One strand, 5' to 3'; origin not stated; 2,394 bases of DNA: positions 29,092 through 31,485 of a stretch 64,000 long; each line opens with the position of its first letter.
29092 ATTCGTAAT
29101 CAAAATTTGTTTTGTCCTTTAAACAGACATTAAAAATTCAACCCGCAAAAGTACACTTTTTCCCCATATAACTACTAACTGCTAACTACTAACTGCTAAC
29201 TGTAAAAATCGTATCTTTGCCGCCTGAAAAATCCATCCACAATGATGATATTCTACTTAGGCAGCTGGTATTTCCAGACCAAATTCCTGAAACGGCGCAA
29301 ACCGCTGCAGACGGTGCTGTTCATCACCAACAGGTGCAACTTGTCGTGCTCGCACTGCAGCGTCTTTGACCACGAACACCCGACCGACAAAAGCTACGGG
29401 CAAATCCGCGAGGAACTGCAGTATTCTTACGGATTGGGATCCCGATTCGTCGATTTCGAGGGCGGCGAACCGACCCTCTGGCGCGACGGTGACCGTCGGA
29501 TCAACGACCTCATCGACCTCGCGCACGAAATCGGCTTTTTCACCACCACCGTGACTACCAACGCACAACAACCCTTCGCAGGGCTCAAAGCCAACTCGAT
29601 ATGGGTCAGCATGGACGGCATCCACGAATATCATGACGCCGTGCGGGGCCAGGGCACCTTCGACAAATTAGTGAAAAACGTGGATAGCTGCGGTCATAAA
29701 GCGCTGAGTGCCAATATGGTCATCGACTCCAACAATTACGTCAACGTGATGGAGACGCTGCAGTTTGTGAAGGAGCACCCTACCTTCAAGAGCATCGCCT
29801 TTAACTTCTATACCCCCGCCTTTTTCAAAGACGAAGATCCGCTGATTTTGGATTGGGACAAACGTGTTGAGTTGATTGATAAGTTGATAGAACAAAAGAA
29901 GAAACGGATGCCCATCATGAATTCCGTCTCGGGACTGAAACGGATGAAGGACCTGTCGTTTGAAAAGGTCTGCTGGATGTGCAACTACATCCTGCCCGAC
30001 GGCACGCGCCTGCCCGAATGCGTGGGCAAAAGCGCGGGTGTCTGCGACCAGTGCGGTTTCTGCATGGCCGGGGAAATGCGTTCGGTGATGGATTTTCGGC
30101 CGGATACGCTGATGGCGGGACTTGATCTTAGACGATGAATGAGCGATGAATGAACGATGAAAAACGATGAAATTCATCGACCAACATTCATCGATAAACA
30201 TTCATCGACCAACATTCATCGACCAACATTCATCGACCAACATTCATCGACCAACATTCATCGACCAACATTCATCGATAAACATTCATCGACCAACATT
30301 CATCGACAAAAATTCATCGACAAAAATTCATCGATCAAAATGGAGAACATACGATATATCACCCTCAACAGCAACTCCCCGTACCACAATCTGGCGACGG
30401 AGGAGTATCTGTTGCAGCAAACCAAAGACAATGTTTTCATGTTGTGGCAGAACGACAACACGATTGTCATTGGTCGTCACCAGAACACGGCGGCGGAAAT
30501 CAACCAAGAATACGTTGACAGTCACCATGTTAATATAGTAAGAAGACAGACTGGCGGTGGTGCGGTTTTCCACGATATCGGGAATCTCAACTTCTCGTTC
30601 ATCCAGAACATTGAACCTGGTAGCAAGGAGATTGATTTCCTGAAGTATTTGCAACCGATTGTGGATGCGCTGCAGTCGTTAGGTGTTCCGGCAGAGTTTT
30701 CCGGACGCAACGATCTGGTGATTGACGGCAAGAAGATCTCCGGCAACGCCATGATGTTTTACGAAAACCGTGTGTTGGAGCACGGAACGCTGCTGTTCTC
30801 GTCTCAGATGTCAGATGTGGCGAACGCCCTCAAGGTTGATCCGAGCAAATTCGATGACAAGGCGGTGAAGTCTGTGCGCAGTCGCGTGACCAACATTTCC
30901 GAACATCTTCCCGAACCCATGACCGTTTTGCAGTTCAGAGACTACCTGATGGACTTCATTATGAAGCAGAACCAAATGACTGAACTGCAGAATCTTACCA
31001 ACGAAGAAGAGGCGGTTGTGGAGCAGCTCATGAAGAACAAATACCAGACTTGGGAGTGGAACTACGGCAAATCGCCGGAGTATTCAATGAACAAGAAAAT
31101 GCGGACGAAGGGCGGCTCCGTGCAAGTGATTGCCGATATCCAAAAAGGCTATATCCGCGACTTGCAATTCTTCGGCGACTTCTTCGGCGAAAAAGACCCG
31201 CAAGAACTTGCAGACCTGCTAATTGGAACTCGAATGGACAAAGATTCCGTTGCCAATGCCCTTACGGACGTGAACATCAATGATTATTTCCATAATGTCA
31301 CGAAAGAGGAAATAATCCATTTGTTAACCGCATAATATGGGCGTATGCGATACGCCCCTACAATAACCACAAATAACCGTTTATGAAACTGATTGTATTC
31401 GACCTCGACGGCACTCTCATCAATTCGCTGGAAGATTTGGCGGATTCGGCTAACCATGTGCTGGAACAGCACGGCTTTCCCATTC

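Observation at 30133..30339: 201-bp array of a 14-bp repeat, capped by four inverted copies of its core, fills the radical-SAM/lplA spacer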

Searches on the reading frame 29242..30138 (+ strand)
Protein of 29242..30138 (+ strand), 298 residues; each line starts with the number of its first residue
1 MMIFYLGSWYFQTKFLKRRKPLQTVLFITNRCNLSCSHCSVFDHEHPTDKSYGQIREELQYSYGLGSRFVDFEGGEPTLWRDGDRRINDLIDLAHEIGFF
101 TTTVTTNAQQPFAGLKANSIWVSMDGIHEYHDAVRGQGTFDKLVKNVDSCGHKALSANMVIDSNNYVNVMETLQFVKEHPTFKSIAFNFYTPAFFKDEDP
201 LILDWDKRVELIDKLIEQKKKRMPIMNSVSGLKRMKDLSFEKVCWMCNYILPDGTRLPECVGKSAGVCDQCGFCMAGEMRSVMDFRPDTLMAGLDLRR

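Call 6: search_protein_families(library=pfam, proteins=[window:29242-30138:+])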
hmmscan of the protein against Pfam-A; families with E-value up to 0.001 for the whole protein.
window:29242-30138:+ (298 aa): 1 family
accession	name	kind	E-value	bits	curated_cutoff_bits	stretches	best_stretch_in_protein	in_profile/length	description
PF04055.27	Radical_SAM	-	5.4e-14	53.1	29.5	1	28-155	3-141/166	Radical SAM superfamily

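Call 25: search_protein_families(library=ncbifam, proteins=[window:29242-30138:+], max_evalue=0.01)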
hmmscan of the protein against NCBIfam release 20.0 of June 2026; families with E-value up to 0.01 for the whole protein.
window:29242-30138:+ (298 aa): 54 families (the best 25 are shown)
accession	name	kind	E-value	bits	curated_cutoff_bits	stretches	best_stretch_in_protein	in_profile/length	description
TIGR03961.1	rSAM_PTO1314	hypoth_equivalog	3.3e-15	56.2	306.05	1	20-248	21-246/332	PTO1314 family radical SAM protein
TIGR03470.1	HpnH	equivalog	8.1e-12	44.8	225.05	1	7-179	12-190/318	adenosyl-hopene transferase HpnH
NF033640.1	N_Twi_rSAM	subfamily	3.5e-11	42.8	170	1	26-235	115-355/398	twitch domain-containing radical SAM protein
NF045646.2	rSAM_Se_TrsS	equivalog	7.4e-11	41.2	490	1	23-186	87-262/441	radical SAM (seleno)protein TrsS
TIGR04250.1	SCM_rSAM_ScmE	equivalog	1.7e-10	40.4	400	1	27-222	8-213/358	SynChlorMet cassette radical SAM/SPASM protein ScmE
TIGR04051.1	rSAM_NirJ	equivalog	3.2e-10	39.5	515.45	1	28-179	8-166/354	heme d1 biosynthesis radical SAM protein NirJ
TIGR04347.1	pseudo_SAM_Halo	equivalog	7e-10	38.7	525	1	17-159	34-180/390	TIGR04347 family pseudo-SAM/SPASM protein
NF045702.1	rSAM_GDGT_ether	equivalog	7.9e-10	38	450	1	25-179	89-256/486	tetraether lipid synthase Tes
TIGR04546.1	rSAM_ahbC_deAc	equivalog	2.2e-09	36.6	650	1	15-178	33-202/390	12,18-didecarboxysiroheme deacetylase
NF045574.1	sacti_mat_StsB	exception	3.4e-09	36.1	625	1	19-177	92-257/466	StsB family radical SAM/SPASM domain sactipeptide maturase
TIGR03913.1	rad_SAM_trio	equivalog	3.6e-09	35.5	591.75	1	10-161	7-164/477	GDL motif peptide-associated radical SAM/SPASM maturase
TIGR04054.1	rSAM_NirJ1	equivalog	4.4e-09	35.5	650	1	25-179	39-200/387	putative heme d1 biosynthesis radical SAM protein NirJ1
NF050035.1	rSAM_WgK_link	exception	6.9e-09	35.2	650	1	20-174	7-169/367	radical SAM/SPASM peptide maturase WgkB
NF001199.0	PRK00164.2-1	equivalog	7.1e-09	35.2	231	1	26-180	16-179/308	GTP 3',8-cyclase MoaA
TIGR03962.1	mycofact_rSAM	equivalog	7.6e-09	35.2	265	1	26-171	16-168/339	mycofactocin radical SAM maturase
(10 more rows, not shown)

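Call 42: find_encoding_contigs(protein=window:29242-30138:+, flank=1500, max_places=10)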
Protein window:29242-30138:+ (298 aa): 9 contigs read that carry it; 3 places shown.
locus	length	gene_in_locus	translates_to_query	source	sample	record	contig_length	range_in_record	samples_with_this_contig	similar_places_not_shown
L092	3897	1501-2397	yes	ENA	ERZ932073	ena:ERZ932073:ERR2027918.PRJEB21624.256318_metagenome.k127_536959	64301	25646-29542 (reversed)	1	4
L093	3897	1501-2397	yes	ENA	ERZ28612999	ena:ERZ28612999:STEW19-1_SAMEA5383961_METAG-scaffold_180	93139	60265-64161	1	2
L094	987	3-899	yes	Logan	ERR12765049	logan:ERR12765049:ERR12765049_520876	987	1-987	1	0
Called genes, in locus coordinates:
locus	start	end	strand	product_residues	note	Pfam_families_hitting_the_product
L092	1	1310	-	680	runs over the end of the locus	PF00930:DPPIV_N (faint), PF25174:Beta-prop_THOC3 (faint), PF26549:Tricorn_N, PF26550:Tricorn_2nd (weak), PF00756:Esterase (weak), PF02129:Peptidase_S15, PF00561:Abhydrolase_1 (weak), PF00326:Peptidase_S9, +1 more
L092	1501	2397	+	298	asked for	PF04055:Radical_SAM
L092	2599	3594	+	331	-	PF21948:LplA-B_cat, PF03099:BPL_LplA_LipB, PF10437:Lip_prot_lig_C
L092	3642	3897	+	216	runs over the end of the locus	PF00702:Hydrolase, PF12710:HAD, PF13419:HAD_2, PF13242:Hydrolase_like (weak)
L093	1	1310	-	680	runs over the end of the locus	PF00930:DPPIV_N (faint), PF25174:Beta-prop_THOC3 (faint), PF26549:Tricorn_N, PF26550:Tricorn_2nd (weak), PF00756:Esterase (weak), PF02129:Peptidase_S15, PF00561:Abhydrolase_1 (weak), PF00326:Peptidase_S9, +1 more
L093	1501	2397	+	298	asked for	PF04055:Radical_SAM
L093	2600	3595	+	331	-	PF21948:LplA-B_cat, PF03099:BPL_LplA_LipB, PF10437:Lip_prot_lig_C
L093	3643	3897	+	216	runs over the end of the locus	PF00702:Hydrolase, PF12710:HAD, PF13419:HAD_2, PF13242:Hydrolase_like (weak)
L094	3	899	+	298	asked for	PF04055:Radical_SAM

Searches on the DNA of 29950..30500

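Call 36: search_rna_families(source=window, start=29950, end=30500, threshold=evalue, max_evalue=1)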
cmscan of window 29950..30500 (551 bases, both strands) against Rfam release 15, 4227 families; matches with E-value up to 1: 7.
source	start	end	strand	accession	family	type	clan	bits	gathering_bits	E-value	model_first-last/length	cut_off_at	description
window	30123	30239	-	RF03860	MIR1520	Gene; miRNA;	CL00145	25.1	53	0.29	1-122/122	no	MIR1520 microRNA precursor family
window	30229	30310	-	RF00956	MIR1444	Gene; miRNA;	-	23.3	80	0.053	1-85/85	no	MIR1444 microRNA precursor family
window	30191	30293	-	RF03987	MIR6136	Gene; miRNA;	-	22.3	99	0.16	1-105/105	no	MIR6136 microRNA precursor family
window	30124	30188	+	RF01202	sn2991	Gene; snRNA; snoRNA; CD-box;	-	19.7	60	0.67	1-98/98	no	Small nucleolar RNA sn2991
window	30128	30254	-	RF00721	MIR475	Gene; miRNA;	-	19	70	0.92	1-128/128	no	MIR475 microRNA precursor family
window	30190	30250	-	RF00181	SNORD113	Gene; snRNA; snoRNA; CD-box;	CL00069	18.9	36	0.58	1-74/74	no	Small nucleolar RNA SNORD113/SNORD114 family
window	30243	30339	-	RF02431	SpF22_sRNA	Gene; sRNA;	-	17.7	55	0.63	1-140/140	no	Streptococcus sRNA SpF22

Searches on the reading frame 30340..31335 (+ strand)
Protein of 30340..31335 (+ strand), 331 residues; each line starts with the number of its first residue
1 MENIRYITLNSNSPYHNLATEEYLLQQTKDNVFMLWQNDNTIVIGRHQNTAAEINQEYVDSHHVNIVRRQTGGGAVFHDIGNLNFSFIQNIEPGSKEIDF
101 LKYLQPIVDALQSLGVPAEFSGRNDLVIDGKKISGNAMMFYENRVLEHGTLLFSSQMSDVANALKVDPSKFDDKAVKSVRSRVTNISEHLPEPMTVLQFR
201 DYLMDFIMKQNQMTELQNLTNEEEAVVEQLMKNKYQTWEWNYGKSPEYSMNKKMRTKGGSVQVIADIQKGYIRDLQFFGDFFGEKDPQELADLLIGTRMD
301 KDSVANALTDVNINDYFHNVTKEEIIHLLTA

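Call 6: search_protein_families(library=pfam, proteins=[window:30340-31335:+])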
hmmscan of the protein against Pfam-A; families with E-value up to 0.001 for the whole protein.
window:30340-31335:+ (331 aa): 3 families
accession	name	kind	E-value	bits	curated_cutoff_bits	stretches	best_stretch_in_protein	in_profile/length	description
PF21948.1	LplA-B_cat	-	7.7e-67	225.6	27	1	14-205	2-197/200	Lipoyl protein ligase A/B catalytic domain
PF10437.14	Lip_prot_lig_C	-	1e-25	89.9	24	1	245-329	1-85/85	Bacterial lipoate protein ligase C-terminus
PF03099.24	BPL_LplA_LipB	-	9.2e-12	45.5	21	1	47-152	7-129/133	Biotin/lipoate A/B protein ligase family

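Call 9: find_encoding_contigs(protein=window:30340-31335:+, flank=3000, max_places=10)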
Protein window:30340-31335:+ (331 aa): 9 contigs read that carry it; 3 places shown.
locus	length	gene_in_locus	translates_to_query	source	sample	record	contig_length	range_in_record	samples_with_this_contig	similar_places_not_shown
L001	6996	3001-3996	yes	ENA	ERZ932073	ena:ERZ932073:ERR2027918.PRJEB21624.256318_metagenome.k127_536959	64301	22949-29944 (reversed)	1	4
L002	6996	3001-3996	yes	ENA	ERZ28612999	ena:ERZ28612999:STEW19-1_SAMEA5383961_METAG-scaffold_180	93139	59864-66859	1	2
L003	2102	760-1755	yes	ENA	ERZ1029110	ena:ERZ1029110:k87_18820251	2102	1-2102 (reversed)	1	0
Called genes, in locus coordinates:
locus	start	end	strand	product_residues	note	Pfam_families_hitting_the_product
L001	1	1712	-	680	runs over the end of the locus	PF00930:DPPIV_N (faint), PF25174:Beta-prop_THOC3 (faint), PF26549:Tricorn_N, PF26550:Tricorn_2nd (weak), PF00756:Esterase (weak), PF02129:Peptidase_S15, PF00561:Abhydrolase_1 (weak), PF00326:Peptidase_S9, +1 more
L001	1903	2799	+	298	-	PF04055:Radical_SAM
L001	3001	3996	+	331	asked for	PF21948:LplA-B_cat, PF03099:BPL_LplA_LipB, PF10437:Lip_prot_lig_C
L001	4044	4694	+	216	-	PF00702:Hydrolase, PF12710:HAD, PF13419:HAD_2, PF13242:Hydrolase_like (weak)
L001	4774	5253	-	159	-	PF02542:YgbB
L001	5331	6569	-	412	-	PF19572:PorV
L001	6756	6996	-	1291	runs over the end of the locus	PF13860:FlgD_ig (faint), PF01364:Peptidase_C25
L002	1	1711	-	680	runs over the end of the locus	PF00930:DPPIV_N (faint), PF25174:Beta-prop_THOC3 (faint), PF26549:Tricorn_N, PF26550:Tricorn_2nd (weak), PF00756:Esterase (weak), PF02129:Peptidase_S15, PF00561:Abhydrolase_1 (weak), PF00326:Peptidase_S9, +1 more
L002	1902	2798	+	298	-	PF04055:Radical_SAM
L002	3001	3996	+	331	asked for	PF21948:LplA-B_cat, PF03099:BPL_LplA_LipB, PF10437:Lip_prot_lig_C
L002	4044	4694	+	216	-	PF00702:Hydrolase, PF12710:HAD, PF13419:HAD_2, PF13242:Hydrolase_like (weak)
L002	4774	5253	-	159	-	PF02542:YgbB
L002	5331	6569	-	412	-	PF19572:PorV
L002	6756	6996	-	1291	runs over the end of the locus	PF13860:FlgD_ig (faint), PF01364:Peptidase_C25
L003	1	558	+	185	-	?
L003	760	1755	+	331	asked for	PF21948:LplA-B_cat, PF03099:BPL_LplA_LipB, PF10437:Lip_prot_lig_C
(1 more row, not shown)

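Call 10: find_related_loci(query=window:30340-31332:+, collection=genome_contigs, flank=4000)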
Query window:30340-31332:+ (331 aa) in genome_contigs; peptide patterns used: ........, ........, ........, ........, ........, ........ (x = any residue, [..] = any of these).
306 stretches matched a pattern; 252 encode a relative of the query (tblastn E <= 1e-3); the best 80 are kept; 80 distinct loci.
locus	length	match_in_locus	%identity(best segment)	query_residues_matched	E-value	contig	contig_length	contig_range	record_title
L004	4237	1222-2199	90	1-326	0e+0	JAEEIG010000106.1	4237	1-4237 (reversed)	MAG: Bacteroidales bacterium isolate Tb.RUG.140 k141_6063878_flag=0_multi=17.3689_len=4237, whole genome shotgun sequenc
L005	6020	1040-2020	88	3-331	0e+0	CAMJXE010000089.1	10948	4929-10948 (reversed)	MAG: uncultured Bacteroidales bacterium isolate SRR12081301_bin.36_metaWRAP_v1.3_MAG genome assembly, contig: ERZ1228976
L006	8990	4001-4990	84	1-330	0e+0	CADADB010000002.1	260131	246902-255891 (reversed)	MAG: uncultured Bacteroidetes bacterium isolate RUG13189 genome assembly, contig: RUG13189_asm_2, whole genome shotgun s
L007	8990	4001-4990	85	1-330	0e+0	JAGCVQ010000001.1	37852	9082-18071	MAG: Bacteroidales bacterium isolate RGIG10164 Yak_Rumen-4__c47953, whole genome shotgun sequence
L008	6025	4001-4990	83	1-330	0e+0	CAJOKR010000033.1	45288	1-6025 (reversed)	uncultured Bacteroidales bacterium isolate Reindeer_1_mag_206 genome assembly, contig: scaffold_3453, whole genome shotg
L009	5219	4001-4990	83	1-330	0e+0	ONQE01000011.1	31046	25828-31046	uncultured Bacteroidales bacterium isolate RUG538 genome assembly, contig: scaffold_559, whole genome shotgun sequence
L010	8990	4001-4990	83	1-330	0e+0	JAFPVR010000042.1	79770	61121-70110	MAG: Bacteroidales bacterium isolate RGIG1517 Goat_Abomasum-3__c214349, whole genome shotgun sequence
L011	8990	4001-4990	83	1-330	0e+0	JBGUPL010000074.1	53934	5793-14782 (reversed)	MAG: Bacteroidales bacterium isolate ruminal_MAG_164 ruminal_MAG_164_contig_0074, whole genome shotgun sequence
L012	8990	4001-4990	80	1-330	0e+0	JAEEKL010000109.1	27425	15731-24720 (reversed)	MAG: Bacteroidales bacterium isolate Tb.RUG.192 k141_4949887_flag=0_multi=52.7960_len=27425, whole genome shotgun sequen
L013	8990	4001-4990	79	1-330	0e+0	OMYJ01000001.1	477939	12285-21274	uncultured Bacteroidales bacterium isolate RUG083 genome assembly, contig: scaffold_0, whole genome shotgun sequence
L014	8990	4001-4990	80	1-330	0e+0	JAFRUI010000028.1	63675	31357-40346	MAG: Bacteroidales bacterium isolate RGIG2805 Goat_Omasum-6__c1160, whole genome shotgun sequence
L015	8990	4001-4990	80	1-330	0e+0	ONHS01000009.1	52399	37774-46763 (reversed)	uncultured Bacteroidales bacterium isolate RUG312 genome assembly, contig: scaffold_156, whole genome shotgun sequence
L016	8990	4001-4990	79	1-330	0e+0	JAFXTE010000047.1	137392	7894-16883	MAG: Bacteroidales bacterium isolate RGIG6723 Sheep_Rumen-2__c1900, whole genome shotgun sequence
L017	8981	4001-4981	80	4-330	0e+0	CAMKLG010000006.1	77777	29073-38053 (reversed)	MAG: uncultured Bacteroidales bacterium isolate SRR12081296_bin.81_metaWRAP_v1.3_MAG genome assembly, contig: ERZ1228977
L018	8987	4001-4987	78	2-330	0e+0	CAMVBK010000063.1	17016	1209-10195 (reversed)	MAG TPA_asm: uncultured Bacteroidales bacterium isolate SRR8387716_bin.108_metaWRAP_v1.3_MAG genome assembly, contig: ER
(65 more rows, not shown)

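Call 25: search_protein_families(library=ncbifam, proteins=[window:30340-31335:+], max_evalue=0.01)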
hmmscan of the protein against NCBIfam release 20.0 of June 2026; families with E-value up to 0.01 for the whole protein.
window:30340-31335:+ (331 aa): 6 families
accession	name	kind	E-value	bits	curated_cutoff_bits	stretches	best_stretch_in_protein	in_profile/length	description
TIGR00545.2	lipoyltrans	equivalog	4.1e-129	430.3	280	1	5-329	2-327/328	lipoate--protein ligase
NF053790.1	LplA_LipA_fuse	exception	6.9e-87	292.4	800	1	13-329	14-324/606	bifunctional lipoate--protein ligase/lipoyl synthase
NF053750.1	LplA_large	exception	3e-36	125.1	480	1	27-242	28-246/248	lipoate-protein ligase large subunit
NF053751.1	LplAB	exception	2.8e-26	92.4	550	1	14-241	110-344/348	lipoate-protein ligase LplAB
NF053589.1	OctGcvHOcttfase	equivalog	0.0038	16.7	400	0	27-99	42-116/276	octanoyl-[GcvH]:protein N-octanoyltransferase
NF049868.1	FhaB_Rv0019c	equivalog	0.0049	16.9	125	1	39-88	85-132/158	FHA domain-containing protein FhaB/FipA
